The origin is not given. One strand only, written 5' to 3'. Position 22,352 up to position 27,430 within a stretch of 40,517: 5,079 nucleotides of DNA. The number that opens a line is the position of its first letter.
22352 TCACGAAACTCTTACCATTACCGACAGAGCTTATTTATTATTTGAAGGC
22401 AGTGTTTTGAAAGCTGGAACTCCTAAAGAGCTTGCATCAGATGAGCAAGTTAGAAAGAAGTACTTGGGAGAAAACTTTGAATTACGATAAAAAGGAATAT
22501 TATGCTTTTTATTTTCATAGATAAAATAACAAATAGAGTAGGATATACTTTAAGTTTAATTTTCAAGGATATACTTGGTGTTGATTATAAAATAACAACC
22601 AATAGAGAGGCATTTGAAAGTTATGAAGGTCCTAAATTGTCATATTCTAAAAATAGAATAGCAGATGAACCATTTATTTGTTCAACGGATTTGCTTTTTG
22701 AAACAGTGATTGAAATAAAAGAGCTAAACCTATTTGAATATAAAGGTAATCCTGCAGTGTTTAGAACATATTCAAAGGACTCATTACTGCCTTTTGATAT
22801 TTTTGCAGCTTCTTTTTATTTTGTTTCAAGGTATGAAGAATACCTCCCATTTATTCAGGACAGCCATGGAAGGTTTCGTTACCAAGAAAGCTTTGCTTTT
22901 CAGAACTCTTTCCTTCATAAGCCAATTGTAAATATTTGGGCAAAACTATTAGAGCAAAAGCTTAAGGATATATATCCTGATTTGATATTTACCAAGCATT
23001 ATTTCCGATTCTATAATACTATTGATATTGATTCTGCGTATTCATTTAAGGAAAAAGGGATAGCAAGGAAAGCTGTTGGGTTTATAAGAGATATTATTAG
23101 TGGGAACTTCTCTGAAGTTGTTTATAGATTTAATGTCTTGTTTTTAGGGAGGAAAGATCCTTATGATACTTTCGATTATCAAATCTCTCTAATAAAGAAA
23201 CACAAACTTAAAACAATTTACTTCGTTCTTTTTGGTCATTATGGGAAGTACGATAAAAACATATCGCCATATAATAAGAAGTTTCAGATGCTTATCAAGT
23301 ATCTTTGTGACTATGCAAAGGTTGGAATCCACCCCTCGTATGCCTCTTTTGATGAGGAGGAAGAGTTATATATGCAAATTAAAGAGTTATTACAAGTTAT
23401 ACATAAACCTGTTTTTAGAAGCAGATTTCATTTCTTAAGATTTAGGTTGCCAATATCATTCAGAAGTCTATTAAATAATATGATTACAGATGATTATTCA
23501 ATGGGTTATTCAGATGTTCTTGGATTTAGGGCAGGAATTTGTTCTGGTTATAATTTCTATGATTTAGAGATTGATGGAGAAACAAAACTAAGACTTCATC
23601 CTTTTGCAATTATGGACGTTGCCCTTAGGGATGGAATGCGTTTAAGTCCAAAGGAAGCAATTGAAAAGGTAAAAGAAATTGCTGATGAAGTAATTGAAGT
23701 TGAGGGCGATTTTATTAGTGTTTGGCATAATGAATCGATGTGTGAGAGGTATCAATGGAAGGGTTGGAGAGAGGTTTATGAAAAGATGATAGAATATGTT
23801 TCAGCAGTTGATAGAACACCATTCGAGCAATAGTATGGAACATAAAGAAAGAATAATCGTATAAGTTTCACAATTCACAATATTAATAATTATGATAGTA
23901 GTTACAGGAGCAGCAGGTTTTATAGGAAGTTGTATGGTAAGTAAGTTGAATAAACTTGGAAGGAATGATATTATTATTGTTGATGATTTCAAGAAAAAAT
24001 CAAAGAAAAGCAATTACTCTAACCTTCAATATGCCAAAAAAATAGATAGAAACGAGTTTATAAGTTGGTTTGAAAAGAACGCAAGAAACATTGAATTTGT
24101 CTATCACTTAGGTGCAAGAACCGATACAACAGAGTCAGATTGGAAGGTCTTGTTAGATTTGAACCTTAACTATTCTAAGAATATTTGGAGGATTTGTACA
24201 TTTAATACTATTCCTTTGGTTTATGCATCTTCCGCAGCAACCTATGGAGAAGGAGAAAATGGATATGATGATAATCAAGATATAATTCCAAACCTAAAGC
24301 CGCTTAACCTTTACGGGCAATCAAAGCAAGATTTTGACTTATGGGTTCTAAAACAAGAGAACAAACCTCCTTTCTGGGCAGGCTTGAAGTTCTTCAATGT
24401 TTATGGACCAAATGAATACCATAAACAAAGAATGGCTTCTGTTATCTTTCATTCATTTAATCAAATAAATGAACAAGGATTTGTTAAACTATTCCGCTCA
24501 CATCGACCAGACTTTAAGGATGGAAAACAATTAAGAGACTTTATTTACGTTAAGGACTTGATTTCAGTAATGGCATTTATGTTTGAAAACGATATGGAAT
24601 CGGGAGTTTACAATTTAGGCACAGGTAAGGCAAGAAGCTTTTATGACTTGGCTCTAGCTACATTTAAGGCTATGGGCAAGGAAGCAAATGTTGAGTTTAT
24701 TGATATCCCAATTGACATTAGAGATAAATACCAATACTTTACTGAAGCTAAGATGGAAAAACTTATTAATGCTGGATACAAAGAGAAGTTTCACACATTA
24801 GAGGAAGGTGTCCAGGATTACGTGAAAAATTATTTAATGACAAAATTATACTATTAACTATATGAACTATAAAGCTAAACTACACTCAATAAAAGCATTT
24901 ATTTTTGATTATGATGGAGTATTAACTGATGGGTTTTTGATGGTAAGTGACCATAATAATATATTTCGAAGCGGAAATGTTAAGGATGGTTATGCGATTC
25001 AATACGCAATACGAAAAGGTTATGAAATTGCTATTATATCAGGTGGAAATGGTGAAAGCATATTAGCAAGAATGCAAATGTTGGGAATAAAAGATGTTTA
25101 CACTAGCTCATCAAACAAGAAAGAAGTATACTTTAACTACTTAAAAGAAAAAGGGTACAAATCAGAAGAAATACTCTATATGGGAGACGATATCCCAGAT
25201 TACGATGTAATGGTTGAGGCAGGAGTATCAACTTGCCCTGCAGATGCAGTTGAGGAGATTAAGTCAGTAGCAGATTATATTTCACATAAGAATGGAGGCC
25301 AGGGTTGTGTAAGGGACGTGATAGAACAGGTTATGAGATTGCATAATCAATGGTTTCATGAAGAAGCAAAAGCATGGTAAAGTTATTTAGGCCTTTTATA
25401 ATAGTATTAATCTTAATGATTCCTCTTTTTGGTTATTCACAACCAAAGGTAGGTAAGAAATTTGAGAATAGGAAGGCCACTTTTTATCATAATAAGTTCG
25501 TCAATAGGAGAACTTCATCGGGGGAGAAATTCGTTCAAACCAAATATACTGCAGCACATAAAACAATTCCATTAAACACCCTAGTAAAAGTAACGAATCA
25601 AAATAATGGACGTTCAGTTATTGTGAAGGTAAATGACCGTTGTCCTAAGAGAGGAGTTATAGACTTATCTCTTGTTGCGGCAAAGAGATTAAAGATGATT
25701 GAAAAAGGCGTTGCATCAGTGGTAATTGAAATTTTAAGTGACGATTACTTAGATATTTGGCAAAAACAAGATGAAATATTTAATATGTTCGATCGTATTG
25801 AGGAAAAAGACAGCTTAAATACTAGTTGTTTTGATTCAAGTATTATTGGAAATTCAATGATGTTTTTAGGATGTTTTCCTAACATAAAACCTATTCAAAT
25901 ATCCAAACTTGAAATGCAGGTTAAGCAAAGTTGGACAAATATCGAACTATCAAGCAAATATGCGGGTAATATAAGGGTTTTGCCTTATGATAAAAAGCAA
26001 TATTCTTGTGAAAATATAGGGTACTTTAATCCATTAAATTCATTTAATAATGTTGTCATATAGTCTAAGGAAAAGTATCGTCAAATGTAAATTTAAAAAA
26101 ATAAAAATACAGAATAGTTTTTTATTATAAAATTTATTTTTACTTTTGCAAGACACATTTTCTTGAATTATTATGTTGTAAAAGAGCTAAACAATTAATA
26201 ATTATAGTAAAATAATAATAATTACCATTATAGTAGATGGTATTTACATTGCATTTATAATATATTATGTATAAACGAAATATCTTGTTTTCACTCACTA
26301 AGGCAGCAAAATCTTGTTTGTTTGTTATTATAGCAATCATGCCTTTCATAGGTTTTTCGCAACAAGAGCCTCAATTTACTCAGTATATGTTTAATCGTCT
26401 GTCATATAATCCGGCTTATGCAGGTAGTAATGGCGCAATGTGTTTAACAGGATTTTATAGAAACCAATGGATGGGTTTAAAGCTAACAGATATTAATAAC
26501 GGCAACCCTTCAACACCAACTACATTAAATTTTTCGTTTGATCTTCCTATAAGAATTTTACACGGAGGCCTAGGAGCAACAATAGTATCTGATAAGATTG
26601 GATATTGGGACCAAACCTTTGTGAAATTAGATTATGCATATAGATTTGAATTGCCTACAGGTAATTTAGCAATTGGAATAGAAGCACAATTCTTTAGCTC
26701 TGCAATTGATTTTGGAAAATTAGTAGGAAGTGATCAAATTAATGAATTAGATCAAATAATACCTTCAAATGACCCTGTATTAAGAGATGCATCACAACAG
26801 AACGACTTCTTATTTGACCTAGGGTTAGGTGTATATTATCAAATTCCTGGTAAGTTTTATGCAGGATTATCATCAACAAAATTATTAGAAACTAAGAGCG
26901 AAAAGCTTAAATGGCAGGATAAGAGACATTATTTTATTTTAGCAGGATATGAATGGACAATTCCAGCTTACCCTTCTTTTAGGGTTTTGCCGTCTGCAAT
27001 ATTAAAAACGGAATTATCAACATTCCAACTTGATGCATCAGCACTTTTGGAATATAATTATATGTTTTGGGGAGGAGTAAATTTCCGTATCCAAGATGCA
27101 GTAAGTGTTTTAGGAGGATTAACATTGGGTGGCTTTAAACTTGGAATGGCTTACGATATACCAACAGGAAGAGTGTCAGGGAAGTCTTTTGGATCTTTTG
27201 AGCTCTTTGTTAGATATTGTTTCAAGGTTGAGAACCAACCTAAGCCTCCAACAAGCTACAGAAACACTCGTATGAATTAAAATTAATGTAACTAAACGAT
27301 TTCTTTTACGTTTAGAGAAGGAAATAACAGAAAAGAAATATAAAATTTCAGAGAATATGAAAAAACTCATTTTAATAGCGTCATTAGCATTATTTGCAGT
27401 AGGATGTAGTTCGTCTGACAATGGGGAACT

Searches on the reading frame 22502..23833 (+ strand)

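Call 73: search_protein_families(library=pfam, proteins=[window:22502-23833:+], max_evalue=0.00001)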
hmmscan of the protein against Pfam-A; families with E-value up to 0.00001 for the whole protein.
window:22502-23833:+ (443 aa): 1 family
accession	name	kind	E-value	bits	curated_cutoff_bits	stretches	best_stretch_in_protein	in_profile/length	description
PF23019.1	DUF7033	-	4.6e-33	113.9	27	1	96-184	1-89/90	Family of unknown function (DUF7033)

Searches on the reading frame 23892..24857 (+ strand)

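Call 73: search_protein_families(library=pfam, proteins=[window:23892-24857:+], max_evalue=0.00001)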
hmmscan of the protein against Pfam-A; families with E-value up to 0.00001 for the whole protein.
window:23892-24857:+ (321 aa): 5 families
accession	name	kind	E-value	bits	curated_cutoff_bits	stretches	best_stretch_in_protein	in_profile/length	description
PF01370.27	Epimerase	-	1e-35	123.8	20.9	1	2-243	1-240/240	NAD dependent epimerase/dehydratase family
PF16363.11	GDP_Man_Dehyd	-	1.8e-15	57.7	27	1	4-267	2-272/332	GDP-mannose 4,6 dehydratase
PF04321.23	RmlD_sub_bind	-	3.3e-10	39.9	27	1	2-265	3-235/287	RmlD substrate binding domain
PF01073.25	3Beta_HSD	-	1.5e-09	37.7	22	1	3-173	1-184/280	3-beta hydroxysteroid dehydrogenase/isomerase family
PF07993.18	NAD_binding_4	-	3.9e-07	29.9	20.1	0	60-127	82-150/258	Male sterility protein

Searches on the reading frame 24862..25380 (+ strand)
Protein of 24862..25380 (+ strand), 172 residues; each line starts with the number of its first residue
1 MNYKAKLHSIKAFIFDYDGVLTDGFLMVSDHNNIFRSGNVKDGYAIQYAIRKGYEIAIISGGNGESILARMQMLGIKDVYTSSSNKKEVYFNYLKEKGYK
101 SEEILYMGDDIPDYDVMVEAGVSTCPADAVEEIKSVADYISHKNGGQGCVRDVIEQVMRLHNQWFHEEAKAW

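Call 73: search_protein_families(library=pfam, proteins=[window:24862-25380:+], max_evalue=0.00001)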
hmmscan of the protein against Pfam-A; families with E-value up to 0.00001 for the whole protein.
window:24862-25380:+ (172 aa): 2 families
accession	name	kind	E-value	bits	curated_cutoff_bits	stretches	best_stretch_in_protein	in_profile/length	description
PF00702.32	Hydrolase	-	8.1e-09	36.6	26.4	0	45-121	106-191/191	haloacid dehalogenase-like hydrolase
PF08282.18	Hydrolase_3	-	1e-08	35.7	20.9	1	77-148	179-250/255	haloacid dehalogenase-like hydrolase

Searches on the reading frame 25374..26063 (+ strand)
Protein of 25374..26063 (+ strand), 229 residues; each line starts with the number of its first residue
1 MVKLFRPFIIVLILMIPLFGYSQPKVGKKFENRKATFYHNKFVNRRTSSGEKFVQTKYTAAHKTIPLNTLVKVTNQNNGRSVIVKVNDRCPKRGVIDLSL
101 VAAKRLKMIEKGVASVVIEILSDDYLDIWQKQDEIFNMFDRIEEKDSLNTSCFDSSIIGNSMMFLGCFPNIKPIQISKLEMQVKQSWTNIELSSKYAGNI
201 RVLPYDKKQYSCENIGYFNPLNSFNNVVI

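Call 73: search_protein_families(library=pfam, proteins=[window:25374-26063:+], max_evalue=0.00001)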
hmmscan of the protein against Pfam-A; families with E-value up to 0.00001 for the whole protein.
window:25374-26063:+ (229 aa): 1 family
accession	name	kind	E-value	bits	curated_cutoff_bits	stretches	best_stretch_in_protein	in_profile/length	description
PF03330.24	DPBB_1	-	6.8e-20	71.5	28.8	1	34-117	5-82/83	Lytic transglycolase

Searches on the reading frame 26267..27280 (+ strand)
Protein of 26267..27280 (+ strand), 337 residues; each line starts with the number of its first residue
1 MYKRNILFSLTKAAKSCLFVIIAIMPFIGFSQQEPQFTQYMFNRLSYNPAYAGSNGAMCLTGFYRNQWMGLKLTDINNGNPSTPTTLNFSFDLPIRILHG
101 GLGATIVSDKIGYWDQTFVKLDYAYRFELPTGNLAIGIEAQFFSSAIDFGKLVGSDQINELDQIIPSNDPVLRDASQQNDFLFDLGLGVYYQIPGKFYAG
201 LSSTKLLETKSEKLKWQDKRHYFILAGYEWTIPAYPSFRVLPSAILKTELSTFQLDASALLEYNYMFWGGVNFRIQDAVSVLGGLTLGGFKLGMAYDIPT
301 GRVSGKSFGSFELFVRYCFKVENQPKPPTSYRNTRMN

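Call 73: search_protein_families(library=pfam, proteins=[window:26267-27280:+], max_evalue=0.00001)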
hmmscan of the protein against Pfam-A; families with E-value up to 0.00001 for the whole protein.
window:26267-27280:+ (337 aa): 1 family
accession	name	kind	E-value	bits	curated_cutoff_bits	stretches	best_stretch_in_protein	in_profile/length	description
PF11751.14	PorP_SprF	-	4.9e-62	210.4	22.3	1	31-317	3-273/273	Type IX secretion system membrane protein PorP/SprF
